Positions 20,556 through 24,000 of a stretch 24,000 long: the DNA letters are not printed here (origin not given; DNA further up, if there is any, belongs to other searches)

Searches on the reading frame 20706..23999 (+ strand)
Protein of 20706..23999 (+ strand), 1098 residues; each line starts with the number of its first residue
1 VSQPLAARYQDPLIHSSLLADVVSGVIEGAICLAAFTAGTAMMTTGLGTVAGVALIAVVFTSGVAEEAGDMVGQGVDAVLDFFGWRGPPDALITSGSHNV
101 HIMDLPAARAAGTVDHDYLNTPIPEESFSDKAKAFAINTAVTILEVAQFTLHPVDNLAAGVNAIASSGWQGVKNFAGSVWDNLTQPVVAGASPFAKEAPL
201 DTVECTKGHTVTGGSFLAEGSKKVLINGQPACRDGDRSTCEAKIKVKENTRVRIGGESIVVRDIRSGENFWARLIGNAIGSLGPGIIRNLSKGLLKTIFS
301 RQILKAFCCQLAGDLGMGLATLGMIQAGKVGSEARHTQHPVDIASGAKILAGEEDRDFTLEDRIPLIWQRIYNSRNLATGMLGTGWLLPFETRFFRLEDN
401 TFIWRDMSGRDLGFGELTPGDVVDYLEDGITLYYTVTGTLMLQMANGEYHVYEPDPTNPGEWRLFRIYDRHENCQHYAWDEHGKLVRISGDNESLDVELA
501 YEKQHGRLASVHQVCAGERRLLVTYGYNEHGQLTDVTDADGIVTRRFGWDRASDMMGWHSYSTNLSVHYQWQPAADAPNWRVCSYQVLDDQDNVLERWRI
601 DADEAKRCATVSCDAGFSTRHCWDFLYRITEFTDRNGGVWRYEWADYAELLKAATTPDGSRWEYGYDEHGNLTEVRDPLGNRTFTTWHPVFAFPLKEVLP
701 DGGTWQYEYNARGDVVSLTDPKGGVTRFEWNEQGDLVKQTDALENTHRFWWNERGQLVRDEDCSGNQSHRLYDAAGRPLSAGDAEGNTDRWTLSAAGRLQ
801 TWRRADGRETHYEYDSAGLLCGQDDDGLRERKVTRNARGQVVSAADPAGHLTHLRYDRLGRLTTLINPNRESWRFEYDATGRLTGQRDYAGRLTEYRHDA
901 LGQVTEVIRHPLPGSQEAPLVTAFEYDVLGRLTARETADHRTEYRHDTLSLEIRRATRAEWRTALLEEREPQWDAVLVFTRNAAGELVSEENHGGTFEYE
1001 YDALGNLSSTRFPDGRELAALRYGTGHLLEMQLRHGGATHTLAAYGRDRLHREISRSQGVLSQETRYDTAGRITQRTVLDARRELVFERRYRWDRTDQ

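Call 12: search_protein_families(library=ncbifam, proteins=[window:20706-23999:+])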
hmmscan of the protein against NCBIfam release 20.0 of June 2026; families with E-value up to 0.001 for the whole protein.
window:20706-23999:+ (1098 aa): 3 families
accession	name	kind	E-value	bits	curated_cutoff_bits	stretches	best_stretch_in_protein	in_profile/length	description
TIGR01643.1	YD_repeat_2x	repeat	3.9e-55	182.3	15.8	5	856-896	1-41/42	YD repeat-containing protein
NF041261.1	RHS_core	equivalog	5.8e-52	176.8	2000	2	522-1094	319-874/1261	RHS element core protein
NF033420.0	T6SS_PAAR_dom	equivalog_domain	5.8e-05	23.1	124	0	209-261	14-66/94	type VI secretion system PAAR protein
